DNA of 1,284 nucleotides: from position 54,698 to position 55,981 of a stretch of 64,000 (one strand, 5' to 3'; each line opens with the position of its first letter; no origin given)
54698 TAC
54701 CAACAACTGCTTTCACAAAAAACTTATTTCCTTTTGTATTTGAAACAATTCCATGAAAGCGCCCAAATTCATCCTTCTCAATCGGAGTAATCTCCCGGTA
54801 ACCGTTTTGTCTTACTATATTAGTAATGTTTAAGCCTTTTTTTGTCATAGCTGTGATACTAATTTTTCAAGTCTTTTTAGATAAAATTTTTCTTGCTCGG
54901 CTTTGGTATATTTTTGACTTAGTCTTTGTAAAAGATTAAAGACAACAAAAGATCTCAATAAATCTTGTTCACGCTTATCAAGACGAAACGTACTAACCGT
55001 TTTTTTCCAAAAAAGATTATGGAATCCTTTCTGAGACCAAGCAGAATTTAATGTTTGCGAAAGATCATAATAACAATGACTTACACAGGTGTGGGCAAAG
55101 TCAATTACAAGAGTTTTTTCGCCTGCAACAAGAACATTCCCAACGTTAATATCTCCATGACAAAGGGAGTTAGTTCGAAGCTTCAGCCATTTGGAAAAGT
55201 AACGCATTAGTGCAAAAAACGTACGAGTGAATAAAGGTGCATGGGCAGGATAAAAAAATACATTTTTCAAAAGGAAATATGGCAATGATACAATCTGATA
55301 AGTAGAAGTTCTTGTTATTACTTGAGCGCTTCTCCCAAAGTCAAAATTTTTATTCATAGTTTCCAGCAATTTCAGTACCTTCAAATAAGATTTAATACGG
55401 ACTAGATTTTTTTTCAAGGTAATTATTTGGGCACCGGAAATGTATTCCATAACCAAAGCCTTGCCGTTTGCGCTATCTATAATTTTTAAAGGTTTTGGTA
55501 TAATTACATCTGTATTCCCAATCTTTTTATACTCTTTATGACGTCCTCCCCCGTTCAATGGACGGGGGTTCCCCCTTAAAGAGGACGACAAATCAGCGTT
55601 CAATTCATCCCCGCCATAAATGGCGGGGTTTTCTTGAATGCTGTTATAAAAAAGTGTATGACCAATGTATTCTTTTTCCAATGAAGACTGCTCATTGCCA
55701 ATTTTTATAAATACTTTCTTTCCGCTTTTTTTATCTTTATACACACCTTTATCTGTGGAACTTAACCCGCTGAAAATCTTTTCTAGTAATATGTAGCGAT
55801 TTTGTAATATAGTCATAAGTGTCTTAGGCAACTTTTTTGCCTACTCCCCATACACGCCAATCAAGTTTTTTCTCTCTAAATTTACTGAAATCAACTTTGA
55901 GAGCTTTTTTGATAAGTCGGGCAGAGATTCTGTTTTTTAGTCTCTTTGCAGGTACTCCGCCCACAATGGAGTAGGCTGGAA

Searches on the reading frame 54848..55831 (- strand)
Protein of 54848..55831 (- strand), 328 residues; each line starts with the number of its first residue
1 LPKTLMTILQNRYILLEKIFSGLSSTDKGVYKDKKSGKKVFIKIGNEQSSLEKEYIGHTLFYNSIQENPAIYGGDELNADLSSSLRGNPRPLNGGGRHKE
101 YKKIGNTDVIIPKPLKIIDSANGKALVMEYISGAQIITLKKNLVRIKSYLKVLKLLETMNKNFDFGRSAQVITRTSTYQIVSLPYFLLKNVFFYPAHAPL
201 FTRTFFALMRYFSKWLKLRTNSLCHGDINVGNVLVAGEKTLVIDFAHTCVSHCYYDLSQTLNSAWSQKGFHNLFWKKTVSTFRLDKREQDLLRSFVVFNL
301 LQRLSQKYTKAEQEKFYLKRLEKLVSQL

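Call 54: search_protein_families(library=pfam, proteins=[window:54848-55831:-], max_evalue=0.001)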
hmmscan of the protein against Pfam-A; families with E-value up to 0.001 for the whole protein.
window:54848-55831:- (328 aa): 3 families
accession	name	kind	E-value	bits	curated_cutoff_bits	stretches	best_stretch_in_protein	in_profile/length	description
PF01636.29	APH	-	9.2e-10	39.1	23.2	1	211-268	154-216/239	Phosphotransferase enzyme family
PF19974.5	TCAD9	-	7.3e-08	32.4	40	1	207-258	283-335/429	Ternary complex associated domain 9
PF01163.29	RIO1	-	4e-06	27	22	0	218-247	121-150/187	RIO domain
